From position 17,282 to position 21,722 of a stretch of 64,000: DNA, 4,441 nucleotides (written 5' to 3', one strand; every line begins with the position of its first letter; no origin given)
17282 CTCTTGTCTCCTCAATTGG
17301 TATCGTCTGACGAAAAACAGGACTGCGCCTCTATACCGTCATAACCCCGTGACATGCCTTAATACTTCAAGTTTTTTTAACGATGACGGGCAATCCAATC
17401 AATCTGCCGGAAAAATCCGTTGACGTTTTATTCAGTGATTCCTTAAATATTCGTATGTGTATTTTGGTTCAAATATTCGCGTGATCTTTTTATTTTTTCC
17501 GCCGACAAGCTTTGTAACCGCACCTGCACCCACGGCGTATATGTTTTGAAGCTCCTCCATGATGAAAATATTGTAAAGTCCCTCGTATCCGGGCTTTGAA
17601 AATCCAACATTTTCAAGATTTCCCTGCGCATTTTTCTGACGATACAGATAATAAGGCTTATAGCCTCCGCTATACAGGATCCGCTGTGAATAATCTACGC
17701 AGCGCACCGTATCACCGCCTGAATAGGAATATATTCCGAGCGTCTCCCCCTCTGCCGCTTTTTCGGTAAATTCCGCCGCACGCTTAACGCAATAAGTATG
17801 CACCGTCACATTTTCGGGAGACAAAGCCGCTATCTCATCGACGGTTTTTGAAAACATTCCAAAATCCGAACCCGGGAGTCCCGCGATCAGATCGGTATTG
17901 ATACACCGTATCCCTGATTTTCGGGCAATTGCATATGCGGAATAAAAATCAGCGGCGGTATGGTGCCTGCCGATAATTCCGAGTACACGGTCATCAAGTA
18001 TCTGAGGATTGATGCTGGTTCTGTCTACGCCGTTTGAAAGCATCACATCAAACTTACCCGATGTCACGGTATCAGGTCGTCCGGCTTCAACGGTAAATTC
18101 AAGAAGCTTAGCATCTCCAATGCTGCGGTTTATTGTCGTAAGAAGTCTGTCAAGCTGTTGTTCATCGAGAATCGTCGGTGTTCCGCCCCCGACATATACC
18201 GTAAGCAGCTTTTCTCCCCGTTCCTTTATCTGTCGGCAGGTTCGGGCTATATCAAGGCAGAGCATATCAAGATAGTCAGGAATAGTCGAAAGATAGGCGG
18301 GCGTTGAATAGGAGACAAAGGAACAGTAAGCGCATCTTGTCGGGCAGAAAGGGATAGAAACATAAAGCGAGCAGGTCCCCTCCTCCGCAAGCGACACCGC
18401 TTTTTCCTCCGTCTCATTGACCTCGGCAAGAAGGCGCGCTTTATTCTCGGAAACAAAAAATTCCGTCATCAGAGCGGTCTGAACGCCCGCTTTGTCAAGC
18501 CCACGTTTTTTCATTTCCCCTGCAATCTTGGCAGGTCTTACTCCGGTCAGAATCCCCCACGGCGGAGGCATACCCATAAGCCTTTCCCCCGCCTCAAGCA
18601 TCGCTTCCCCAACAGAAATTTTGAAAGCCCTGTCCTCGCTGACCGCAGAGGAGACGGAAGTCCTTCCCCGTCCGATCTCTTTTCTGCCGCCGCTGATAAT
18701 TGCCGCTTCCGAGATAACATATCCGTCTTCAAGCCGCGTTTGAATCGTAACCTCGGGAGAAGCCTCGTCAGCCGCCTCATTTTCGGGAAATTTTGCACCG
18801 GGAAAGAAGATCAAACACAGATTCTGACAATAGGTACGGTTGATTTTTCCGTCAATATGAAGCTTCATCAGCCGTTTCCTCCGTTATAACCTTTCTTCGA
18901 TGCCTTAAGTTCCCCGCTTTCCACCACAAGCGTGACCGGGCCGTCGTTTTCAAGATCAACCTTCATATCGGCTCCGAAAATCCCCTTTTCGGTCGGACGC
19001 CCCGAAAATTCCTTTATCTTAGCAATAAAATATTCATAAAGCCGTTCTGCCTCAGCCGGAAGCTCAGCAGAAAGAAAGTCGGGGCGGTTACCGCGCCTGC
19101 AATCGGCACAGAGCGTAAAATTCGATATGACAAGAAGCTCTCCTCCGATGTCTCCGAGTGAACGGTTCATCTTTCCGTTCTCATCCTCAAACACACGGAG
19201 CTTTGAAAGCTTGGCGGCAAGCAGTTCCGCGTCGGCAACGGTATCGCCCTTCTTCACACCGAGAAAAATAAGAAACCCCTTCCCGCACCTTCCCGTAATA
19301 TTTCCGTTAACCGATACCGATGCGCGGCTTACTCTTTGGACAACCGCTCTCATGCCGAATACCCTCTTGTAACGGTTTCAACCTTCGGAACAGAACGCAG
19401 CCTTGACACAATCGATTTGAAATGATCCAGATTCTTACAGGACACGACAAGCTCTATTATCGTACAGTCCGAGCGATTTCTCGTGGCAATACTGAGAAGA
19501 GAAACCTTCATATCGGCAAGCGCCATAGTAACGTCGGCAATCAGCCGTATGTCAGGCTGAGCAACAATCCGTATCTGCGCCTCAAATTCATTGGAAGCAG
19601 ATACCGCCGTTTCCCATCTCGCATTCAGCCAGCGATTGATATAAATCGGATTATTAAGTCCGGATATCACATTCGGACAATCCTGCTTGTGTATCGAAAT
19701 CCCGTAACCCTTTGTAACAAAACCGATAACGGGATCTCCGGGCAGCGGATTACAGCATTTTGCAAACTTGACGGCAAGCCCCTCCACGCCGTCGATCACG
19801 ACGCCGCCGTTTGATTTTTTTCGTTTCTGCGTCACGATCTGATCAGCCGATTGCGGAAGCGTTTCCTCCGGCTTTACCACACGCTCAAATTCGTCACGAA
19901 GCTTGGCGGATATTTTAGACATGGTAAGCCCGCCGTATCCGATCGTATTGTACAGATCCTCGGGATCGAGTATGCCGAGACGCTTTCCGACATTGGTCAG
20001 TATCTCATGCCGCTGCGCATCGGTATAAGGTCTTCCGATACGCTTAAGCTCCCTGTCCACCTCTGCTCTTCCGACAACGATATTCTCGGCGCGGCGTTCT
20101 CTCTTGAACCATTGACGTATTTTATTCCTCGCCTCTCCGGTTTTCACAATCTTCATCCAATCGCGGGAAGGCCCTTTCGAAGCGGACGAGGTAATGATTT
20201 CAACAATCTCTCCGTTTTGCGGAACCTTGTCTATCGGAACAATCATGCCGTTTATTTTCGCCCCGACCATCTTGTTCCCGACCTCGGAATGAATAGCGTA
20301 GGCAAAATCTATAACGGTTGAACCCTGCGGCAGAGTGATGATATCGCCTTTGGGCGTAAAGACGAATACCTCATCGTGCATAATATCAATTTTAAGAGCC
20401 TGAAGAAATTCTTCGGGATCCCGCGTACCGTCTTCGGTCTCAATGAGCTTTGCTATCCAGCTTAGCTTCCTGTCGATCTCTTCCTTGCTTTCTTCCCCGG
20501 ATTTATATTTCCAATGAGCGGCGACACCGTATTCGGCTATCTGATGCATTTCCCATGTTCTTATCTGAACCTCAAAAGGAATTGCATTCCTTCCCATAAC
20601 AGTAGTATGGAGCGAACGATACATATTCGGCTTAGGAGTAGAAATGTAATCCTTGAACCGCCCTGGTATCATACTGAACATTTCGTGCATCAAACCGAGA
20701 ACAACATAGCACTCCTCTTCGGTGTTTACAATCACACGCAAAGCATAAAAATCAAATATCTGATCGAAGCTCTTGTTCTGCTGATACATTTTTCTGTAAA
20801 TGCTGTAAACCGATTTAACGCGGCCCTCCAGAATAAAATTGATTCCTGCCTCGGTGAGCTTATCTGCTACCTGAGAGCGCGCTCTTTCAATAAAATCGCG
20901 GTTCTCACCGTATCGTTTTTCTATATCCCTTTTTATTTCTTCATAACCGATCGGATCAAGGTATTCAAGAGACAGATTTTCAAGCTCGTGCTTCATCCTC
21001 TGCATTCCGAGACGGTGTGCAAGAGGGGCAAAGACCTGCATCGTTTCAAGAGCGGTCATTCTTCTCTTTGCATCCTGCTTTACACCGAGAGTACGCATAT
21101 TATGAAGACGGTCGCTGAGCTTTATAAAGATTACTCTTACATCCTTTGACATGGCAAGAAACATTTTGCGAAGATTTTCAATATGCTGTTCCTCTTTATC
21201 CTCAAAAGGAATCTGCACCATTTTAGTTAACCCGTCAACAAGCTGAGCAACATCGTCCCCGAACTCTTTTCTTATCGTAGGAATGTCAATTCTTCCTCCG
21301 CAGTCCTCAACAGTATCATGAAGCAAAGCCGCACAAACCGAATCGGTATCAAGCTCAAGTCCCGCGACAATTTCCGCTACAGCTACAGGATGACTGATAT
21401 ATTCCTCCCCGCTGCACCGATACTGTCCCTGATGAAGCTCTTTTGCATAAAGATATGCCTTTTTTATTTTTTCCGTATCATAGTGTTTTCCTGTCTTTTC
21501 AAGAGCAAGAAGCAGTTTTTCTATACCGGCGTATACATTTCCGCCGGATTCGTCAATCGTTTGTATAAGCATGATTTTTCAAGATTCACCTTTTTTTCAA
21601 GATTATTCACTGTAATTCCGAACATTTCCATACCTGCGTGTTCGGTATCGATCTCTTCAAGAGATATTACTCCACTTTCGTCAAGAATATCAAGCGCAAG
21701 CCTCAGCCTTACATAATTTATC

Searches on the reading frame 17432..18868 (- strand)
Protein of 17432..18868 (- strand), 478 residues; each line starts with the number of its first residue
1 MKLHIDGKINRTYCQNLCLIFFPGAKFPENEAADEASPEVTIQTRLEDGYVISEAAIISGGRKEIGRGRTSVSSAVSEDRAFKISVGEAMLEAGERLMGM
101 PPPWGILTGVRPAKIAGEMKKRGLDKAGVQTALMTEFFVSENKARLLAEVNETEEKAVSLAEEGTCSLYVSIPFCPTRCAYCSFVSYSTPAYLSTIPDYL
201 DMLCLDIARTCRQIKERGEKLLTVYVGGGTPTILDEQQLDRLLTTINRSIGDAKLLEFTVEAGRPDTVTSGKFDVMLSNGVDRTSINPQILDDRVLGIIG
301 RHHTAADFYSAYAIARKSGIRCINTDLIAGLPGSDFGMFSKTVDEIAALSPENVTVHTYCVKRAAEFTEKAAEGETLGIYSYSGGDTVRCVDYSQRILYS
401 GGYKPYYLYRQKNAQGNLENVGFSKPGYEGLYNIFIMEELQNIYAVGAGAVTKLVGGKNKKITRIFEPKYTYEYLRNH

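Call 8: search_protein_families(library=padloc, proteins=[window:17432-18868:-], max_evalue=0.001)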
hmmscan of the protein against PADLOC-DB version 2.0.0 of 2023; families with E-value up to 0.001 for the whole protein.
window:17432-18868:- (478 aa): 0 families

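Call 9: search_protein_families(library=pfam, proteins=[window:17432-18868:-], max_evalue=0.00001)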
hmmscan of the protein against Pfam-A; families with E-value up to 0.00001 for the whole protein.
window:17432-18868:- (478 aa): 1 family
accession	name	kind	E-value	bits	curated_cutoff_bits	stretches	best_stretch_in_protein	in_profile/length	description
PF04055.27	Radical_SAM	-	9.9e-20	71.8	29.5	1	170-345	2-165/166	Radical SAM superfamily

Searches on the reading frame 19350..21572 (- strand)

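Call 8: search_protein_families(library=padloc, proteins=[window:19350-21572:-], max_evalue=0.001)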
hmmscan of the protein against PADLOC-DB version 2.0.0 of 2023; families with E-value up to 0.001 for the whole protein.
window:19350-21572:- (740 aa): 1 family
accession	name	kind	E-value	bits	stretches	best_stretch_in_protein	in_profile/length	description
PDLC04999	PDC-S33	-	3.5e-14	51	1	227-389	47-221/349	-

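Call 9: search_protein_families(library=pfam, proteins=[window:19350-21572:-], max_evalue=0.00001)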
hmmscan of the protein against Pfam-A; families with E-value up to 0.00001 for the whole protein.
window:19350-21572:- (740 aa): 6 families
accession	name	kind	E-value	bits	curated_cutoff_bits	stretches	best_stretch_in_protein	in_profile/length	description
PF13328.12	HD_4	-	6.2e-50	169.4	27.2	1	39-190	1-155/156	HD domain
PF04607.23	RelA_SpoT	-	8.3e-44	148.9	27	1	250-360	1-112/113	Region found in RelA / SpoT proteins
PF02824.27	TGS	-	4.4e-22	78.3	22.2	1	402-461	1-60/60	TGS domain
PF13291.12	ACT_4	-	8e-13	49.3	27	1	661-736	3-80/80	ACT domain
PF19296.4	RelA_AH_RIS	-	9.6e-12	45.8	23.8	1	474-629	2-169/185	RelA/SpoT, AH and RIS domains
PF01966.28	HD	-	4.2e-09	37.1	22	1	58-159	1-116/116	HD domain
